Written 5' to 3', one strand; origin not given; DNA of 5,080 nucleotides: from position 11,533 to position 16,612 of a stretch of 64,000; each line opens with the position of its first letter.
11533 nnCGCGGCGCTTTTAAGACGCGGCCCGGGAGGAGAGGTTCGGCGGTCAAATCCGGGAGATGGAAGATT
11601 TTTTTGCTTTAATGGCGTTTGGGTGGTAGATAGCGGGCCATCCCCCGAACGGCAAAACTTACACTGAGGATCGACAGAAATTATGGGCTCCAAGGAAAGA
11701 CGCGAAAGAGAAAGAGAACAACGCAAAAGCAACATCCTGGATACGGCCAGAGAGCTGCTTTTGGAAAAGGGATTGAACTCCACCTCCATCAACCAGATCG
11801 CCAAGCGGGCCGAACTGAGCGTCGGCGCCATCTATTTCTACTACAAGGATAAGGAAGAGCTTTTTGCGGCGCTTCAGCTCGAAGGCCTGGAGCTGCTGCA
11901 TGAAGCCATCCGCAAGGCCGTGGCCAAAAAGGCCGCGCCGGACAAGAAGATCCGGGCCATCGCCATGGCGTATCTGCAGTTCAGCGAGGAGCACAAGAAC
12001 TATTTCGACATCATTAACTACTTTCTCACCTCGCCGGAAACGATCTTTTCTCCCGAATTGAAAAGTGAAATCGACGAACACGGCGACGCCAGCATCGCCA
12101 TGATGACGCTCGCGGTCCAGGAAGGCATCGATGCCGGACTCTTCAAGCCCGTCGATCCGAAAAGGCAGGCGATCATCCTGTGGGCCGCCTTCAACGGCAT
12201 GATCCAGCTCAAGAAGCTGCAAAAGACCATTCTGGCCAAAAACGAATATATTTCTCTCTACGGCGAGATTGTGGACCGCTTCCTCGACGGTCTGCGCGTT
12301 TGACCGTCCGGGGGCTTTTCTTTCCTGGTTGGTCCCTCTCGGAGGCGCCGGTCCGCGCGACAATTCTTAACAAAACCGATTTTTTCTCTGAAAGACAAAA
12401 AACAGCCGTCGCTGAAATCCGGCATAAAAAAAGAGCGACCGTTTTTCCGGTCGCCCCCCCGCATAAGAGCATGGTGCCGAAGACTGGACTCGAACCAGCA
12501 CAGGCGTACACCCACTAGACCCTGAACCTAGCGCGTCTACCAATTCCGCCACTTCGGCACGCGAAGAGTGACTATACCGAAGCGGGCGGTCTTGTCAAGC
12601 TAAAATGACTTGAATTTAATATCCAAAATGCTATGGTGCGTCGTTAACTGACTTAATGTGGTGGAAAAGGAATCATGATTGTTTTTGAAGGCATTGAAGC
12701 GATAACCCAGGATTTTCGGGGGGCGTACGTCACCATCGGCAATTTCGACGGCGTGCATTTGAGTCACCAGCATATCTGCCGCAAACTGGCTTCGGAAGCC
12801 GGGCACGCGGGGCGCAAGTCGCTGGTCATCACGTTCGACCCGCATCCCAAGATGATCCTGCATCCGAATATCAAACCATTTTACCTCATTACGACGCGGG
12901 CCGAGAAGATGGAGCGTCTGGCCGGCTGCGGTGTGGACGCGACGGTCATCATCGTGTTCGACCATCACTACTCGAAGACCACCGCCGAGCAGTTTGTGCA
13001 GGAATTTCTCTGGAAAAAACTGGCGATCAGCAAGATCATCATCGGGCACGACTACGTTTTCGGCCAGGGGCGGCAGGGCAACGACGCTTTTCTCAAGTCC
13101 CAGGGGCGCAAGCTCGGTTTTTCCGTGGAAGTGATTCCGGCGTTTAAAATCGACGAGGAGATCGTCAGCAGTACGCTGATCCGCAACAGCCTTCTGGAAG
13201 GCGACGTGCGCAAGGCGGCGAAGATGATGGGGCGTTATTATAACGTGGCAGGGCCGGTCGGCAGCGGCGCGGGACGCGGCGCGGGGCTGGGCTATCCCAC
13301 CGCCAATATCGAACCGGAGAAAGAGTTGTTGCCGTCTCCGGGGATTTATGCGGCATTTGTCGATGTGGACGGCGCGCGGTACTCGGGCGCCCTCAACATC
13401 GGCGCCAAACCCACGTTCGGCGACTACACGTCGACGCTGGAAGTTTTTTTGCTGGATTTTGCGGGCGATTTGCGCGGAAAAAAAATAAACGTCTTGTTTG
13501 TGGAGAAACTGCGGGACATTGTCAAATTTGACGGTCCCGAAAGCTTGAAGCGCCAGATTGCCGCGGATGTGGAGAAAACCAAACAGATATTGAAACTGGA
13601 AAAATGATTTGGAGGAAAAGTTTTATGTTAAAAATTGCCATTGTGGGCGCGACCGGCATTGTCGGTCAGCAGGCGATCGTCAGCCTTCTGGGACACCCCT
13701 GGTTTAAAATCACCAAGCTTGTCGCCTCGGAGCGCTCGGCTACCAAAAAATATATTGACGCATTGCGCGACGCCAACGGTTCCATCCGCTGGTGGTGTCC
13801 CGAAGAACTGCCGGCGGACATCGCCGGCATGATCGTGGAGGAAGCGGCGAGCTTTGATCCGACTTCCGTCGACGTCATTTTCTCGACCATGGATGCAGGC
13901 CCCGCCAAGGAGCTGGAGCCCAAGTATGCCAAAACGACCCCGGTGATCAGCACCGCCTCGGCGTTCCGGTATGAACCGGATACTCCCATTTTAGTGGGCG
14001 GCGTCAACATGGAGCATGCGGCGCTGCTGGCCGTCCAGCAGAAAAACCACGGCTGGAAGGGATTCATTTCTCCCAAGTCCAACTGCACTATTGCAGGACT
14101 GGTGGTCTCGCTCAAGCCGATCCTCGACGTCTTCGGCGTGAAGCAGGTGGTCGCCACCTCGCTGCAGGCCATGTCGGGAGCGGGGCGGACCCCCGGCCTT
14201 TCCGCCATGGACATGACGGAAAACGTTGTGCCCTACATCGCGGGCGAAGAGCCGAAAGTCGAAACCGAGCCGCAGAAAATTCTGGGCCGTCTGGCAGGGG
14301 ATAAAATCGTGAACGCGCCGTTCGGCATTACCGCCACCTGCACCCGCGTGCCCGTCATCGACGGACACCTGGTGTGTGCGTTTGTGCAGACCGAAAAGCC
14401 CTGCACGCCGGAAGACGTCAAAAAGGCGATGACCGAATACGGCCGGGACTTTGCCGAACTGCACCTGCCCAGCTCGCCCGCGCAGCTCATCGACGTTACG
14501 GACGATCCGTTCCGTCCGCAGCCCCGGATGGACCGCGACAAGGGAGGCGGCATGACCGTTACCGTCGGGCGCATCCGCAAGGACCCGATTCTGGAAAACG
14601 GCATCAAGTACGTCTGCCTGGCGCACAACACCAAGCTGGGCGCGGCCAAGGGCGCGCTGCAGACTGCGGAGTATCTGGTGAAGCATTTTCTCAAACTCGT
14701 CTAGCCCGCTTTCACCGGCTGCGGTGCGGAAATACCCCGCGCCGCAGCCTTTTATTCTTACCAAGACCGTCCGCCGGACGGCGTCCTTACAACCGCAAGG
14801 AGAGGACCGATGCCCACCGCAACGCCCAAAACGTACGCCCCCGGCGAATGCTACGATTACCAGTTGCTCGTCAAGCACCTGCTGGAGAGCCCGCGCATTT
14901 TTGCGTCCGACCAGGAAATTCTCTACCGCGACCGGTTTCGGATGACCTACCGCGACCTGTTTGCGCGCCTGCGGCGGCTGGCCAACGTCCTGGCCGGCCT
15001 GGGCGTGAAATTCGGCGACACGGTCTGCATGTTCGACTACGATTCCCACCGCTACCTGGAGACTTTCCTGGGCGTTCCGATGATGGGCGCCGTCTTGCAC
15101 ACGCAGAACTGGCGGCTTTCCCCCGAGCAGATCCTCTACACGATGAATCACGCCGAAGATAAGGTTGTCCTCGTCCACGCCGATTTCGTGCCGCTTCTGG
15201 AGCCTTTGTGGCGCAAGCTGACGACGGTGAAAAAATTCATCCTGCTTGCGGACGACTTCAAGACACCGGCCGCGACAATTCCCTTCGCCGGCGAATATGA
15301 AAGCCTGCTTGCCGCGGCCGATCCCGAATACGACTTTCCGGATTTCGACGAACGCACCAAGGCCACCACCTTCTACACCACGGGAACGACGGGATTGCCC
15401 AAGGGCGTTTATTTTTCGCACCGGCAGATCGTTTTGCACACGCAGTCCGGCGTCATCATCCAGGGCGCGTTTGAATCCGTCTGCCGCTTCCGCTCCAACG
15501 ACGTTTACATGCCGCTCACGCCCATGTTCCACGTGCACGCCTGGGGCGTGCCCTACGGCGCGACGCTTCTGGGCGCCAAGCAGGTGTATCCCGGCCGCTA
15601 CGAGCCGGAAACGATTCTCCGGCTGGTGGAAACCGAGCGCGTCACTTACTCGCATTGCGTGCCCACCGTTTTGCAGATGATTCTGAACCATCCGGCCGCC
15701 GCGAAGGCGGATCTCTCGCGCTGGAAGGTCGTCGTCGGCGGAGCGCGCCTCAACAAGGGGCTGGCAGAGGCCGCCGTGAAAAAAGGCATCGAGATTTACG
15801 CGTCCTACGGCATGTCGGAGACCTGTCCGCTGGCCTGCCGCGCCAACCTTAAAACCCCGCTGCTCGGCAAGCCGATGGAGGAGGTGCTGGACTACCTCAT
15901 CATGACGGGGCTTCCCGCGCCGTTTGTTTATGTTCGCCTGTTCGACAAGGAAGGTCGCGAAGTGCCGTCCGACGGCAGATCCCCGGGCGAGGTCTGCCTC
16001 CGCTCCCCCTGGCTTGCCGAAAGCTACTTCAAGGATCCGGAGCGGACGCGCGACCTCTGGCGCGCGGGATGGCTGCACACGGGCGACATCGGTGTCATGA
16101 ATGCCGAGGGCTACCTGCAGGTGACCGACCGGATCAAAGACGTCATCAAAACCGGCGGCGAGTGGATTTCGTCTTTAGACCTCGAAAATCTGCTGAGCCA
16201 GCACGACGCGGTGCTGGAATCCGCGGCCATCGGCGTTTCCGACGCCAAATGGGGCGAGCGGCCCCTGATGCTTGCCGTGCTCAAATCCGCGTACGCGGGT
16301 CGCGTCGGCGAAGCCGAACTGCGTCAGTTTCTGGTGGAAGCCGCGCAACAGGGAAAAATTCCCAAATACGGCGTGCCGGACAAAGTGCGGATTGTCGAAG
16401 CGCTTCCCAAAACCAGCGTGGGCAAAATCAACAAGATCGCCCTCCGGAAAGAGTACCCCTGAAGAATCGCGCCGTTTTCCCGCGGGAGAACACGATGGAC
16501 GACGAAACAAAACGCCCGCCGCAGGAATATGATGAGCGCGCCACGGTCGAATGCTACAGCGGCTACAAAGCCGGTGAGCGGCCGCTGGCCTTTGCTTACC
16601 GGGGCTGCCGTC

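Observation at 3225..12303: Organosulfonate (sulfoacetaldehyde) module attached to dsrMKJOP: xsc-ackA plus SDR, second ThDP enzyme, MFS, Zn-ADH, TetR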

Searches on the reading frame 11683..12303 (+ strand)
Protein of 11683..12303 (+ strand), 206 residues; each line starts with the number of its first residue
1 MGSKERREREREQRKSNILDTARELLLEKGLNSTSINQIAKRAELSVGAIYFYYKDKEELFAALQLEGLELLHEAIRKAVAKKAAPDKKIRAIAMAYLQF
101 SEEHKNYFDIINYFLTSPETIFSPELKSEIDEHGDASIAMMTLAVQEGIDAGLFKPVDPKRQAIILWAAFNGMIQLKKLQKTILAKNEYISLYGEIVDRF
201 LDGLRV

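Call 3: search_protein_families(library=ncbifam, proteins=[window:11683-12303:+], max_evalue=0.00001)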
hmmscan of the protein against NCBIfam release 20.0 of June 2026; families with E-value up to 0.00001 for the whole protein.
window:11683-12303:+ (206 aa): 19 families
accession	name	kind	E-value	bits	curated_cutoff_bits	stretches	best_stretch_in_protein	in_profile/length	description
TIGR03384.1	betaine_BetI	equivalog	9.8e-16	58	201.3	1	9-99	4-94/189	choline-binding transcriptional repressor BetI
TIGR03613.1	RutR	equivalog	1.1e-15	58.1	368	1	6-170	1-160/202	pyrimidine utilization regulatory protein R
NF001978.0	PRK00767.1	equivalog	2.9e-14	53.3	118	1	12-98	8-95/197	transcriptional regulator BetI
NF041196.1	ScbR_bind_reg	equivalog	1.9e-13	51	150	1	13-94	6-87/191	ScbR family autoregulator-binding transcription factor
NF053878.1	FATransRegFadRBac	equivalog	1.4e-12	47.8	200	1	13-156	3-142/190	fatty acid metabolism transcriptional regulator FadR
NF053731.1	TransRegFasRMycb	equivalog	2.8e-12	46.9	330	1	10-153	8-145/199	HTH-type transcriptional activator FasR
NF051852.1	efflux_TF_MtrR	exception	4.4e-11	43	280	1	10-112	7-113/205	multidrug efflux system transcriptional repressor MtrR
NF037937.1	septum_RefZ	equivalog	4.8e-11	42.9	180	1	15-107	1-95/195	forespore capture DNA-binding protein RefZ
NF007949.0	PRK10668.1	equivalog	1.4e-10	41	271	1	10-65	8-63/216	multidrug efflux transporter transcriptional repressor AcrR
NF011584.0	PRK15008.1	equivalog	2.9e-10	40.4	230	1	6-171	11-171/212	HTH-type transcriptional regulator RutR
NF007430.0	PRK09975.1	equivalog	2.6e-09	36.5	274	1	9-175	7-175/220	acrEF/envCD operon transcriptional regulator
NF058643.1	TranRegCurRPseudo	equivalog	1.6e-08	34.4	300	1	14-183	8-178/193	TetR family transcriptional repressor CurR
NF053516.1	TranRepPrsAVib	equivalog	2.1e-08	34.3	300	1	10-82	3-75/208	TetR family transcriptional repressor PsrA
NF051457.1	acryl_TF_AcuR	equivalog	4.7e-08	32.5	247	1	4-64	8-68/204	acrylate utilization transcriptional regulator AcuR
NF050111.1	TransRegSACE7040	equivalog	2.1e-07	31.1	250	1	13-106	1-94/186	SACE_7040 family transcriptional regulator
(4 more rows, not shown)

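Call 4: search_protein_families(library=pfam, proteins=[window:11683-12303:+], max_evalue=0.001)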
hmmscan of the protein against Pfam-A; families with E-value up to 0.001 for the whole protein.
window:11683-12303:+ (206 aa): 4 families
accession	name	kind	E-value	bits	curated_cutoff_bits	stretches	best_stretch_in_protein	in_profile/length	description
PF00440.29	TetR_N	-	1.8e-16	60.1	24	1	18-64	1-47/47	Bacterial regulatory proteins, tetR family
PF13305.11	TetR_C_33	-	1.3e-07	32.7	26.8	1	90-177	1-81/103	Tetracyclin repressor-like, C-terminal domain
PF17932.6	TetR_C_24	-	1.2e-05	26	26.4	1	85-174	3-88/114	Tetracyclin repressor-like, C-terminal domain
PF16925.10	TetR_C_13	-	0.00053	20.8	27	0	124-182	39-98/109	Tetracyclin repressor-like, C-terminal domain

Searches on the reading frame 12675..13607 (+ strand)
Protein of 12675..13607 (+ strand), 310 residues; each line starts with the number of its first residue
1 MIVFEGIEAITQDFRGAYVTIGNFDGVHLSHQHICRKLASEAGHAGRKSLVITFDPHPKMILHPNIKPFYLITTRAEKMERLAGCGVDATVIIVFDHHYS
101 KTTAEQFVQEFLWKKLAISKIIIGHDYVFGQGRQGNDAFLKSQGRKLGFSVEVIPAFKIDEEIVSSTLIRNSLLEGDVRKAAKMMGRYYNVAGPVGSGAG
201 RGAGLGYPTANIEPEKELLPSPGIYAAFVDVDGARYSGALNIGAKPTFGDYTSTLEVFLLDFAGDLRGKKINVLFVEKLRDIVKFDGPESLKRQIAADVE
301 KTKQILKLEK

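Call 9: search_protein_families(library=ncbifam, proteins=[window:12675-13607:+], max_evalue=0.00001)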
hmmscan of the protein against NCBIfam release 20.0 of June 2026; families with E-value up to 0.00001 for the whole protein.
window:12675-13607:+ (310 aa): 9 families
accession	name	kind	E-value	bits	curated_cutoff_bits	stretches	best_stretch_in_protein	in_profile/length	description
NF004160.0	PRK05627.1-3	equivalog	2.8e-91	305.6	295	1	4-308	4-321/325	bifunctional riboflavin kinase/FAD synthetase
NF004163.0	PRK05627.1-6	equivalog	2.8e-78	263.2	315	1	1-309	1-310/313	bifunctional riboflavin kinase/FAD synthetase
NF004159.0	PRK05627.1-2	equivalog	9.5e-78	261.5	306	1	3-308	4-309/326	bifunctional riboflavin kinase/FAD synthetase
NF004162.0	PRK05627.1-5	equivalog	1.4e-77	261.1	241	1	14-307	12-300/304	bifunctional riboflavin kinase/FAD synthetase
TIGR00083.1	ribF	equivalog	4.4e-68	229.8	184.35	1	19-306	2-289/290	riboflavin biosynthesis protein RibF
NF004161.0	PRK05627.1-4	equivalog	6.4e-62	209.4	461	1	14-307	17-312/324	bifunctional riboflavin kinase/FAD synthetase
NF004158.0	PRK05627.1-1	equivalog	2e-54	185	396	1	18-303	19-301/304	bifunctional riboflavin kinase/FAD synthetase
NF005518.0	PRK07143.1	equivalog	2.3e-24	86.3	232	1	16-286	16-258/281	hypothetical protein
NF045965.1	RibF_rel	equivalog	2.3e-21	76.5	200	1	17-284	14-260/279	FAD synthase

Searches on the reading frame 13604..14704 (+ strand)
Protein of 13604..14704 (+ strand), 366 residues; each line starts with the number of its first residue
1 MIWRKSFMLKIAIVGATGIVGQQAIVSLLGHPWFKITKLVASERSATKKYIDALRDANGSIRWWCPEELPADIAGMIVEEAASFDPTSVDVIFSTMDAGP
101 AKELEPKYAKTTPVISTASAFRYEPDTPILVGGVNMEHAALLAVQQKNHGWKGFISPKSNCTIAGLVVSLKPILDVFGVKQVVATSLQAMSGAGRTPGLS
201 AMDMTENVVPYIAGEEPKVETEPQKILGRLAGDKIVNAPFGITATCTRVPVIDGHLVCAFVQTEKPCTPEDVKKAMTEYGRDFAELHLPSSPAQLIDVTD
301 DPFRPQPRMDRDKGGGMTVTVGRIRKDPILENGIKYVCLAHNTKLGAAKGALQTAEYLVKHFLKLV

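Call 9: search_protein_families(library=ncbifam, proteins=[window:13604-14704:+], max_evalue=0.00001)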
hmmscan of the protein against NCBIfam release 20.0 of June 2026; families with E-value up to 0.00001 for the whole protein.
window:13604-14704:+ (366 aa): 9 families
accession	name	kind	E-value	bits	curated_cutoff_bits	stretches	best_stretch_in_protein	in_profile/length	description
NF006416.0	PRK08664.1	subfamily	1.3e-114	383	232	1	8-361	3-346/350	aspartate-semialdehyde dehydrogenase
TIGR00978.1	asd_EA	equivalog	4.6e-104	348.2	301.2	1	9-359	1-341/342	aspartate-semialdehyde dehydrogenase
NF011456.0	PRK14874.1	equivalog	8.9e-40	136.7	223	2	8-208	4-178/346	aspartate-semialdehyde dehydrogenase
TIGR01296.1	asd_B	equivalog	7.9e-37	127.1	324.2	2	77-196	50-162/339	aspartate-semialdehyde dehydrogenase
NF005229.0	PRK06728.1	equivalog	3.3e-23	82.1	628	2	240-360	237-343/347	aspartate-semialdehyde dehydrogenase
NF005957.0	PRK08040.1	equivalog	1e-14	54.8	273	1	10-195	6-166/336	aspartate-semialdehyde dehydrogenase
TIGR01850.1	argC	equivalog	3.9e-12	46.1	233.6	1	10-124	2-104/345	N-acetyl-gamma-glutamyl-phosphate reductase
NF004224.0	PRK05671.1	equivalog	1.1e-11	44.8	284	0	241-362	230-335/336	aspartate-semialdehyde dehydrogenase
NF005144.0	PRK06598.1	subfamily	7.5e-08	31.9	198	0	115-195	95-169/369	aspartate-semialdehyde dehydrogenase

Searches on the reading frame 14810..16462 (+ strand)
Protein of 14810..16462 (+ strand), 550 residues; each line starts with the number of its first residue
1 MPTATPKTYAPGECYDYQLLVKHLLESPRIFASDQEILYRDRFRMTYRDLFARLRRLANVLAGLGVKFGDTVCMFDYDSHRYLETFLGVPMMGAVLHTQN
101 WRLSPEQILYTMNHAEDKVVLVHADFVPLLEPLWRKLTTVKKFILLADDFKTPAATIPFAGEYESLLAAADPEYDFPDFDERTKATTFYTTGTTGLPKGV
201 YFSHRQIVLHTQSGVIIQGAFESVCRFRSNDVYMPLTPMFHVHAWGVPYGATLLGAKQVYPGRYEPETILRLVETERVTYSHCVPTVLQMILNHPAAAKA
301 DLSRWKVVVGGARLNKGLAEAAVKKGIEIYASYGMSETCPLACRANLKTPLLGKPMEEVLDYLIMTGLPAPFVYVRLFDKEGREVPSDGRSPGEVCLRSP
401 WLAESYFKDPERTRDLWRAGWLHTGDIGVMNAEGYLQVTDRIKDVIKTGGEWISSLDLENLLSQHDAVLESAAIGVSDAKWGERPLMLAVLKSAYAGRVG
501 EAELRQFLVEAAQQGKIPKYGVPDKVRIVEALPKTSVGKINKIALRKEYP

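Call 9: search_protein_families(library=ncbifam, proteins=[window:14810-16462:+], max_evalue=0.00001)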
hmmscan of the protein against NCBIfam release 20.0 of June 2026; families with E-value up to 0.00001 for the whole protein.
window:14810-16462:+ (550 aa): 99 families (the best 25 are shown)
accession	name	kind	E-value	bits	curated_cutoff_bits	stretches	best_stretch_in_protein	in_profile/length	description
NF004837.0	PRK06187.1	subfamily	7.6e-183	608.6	476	1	15-549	4-522/531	long-chain-fatty-acid--CoA ligase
NF005426.0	PRK07008.1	equivalog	3.7e-134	448.3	822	1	12-548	7-534/545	3-(methylthio)propionyl-CoA ligase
NF004674.0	PRK06018.1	subfamily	1.1e-128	430.3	766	1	16-549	7-534/544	long-chain-fatty-acid--CoA ligase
NF006020.0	PRK08162.1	subfamily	4.4e-98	329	677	1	24-548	25-537/545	acyl-CoA synthetase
NF006182.0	PRK08316.1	subfamily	2.6e-83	280.3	663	1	34-549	26-517/523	fatty acyl-CoA synthetase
NF004143.0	PRK05620.1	equivalog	3.8e-83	279.7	852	1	43-547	37-553/576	long-chain fatty-acid--CoA ligase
NF005857.1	PRK07786.1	exception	1.9e-65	221.3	733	1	44-549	34-512/513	fatty-acid--CoA ligase FadD5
NF004808.0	PRK06155.1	equivalog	2.4e-64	217.5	722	1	24-547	26-520/542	ATP-dependent acyl-CoA ligase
NF005307.0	PRK06839.1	equivalog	4e-62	210.5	748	1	36-546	19-490/496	o-succinylbenzoate--CoA ligase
NF004797.0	PRK06145.1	equivalog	4e-61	206.9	850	1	35-549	19-495/499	acyl-CoA synthetase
NF002966.0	PRK03640.1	equivalog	4.2e-61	207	556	1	34-548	17-479/483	o-succinylbenzoate--CoA ligase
NF009233.0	PRK12583.1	subfamily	6e-61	206.5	832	1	29-547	29-548/558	fatty acid CoA ligase family protein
NF005676.0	PRK07470.1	equivalog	6.7e-61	206.5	774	1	33-548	34-528/544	acyl-CoA synthetase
NF005801.1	PRK07656.1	equivalog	1.4e-60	205.4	657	1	33-546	15-500/500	FadD3 family acyl-CoA ligase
NF004758.0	PRK06087.1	equivalog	8.3e-59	199.4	736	1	43-548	49-534/548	medium-chain fatty-acid--CoA ligase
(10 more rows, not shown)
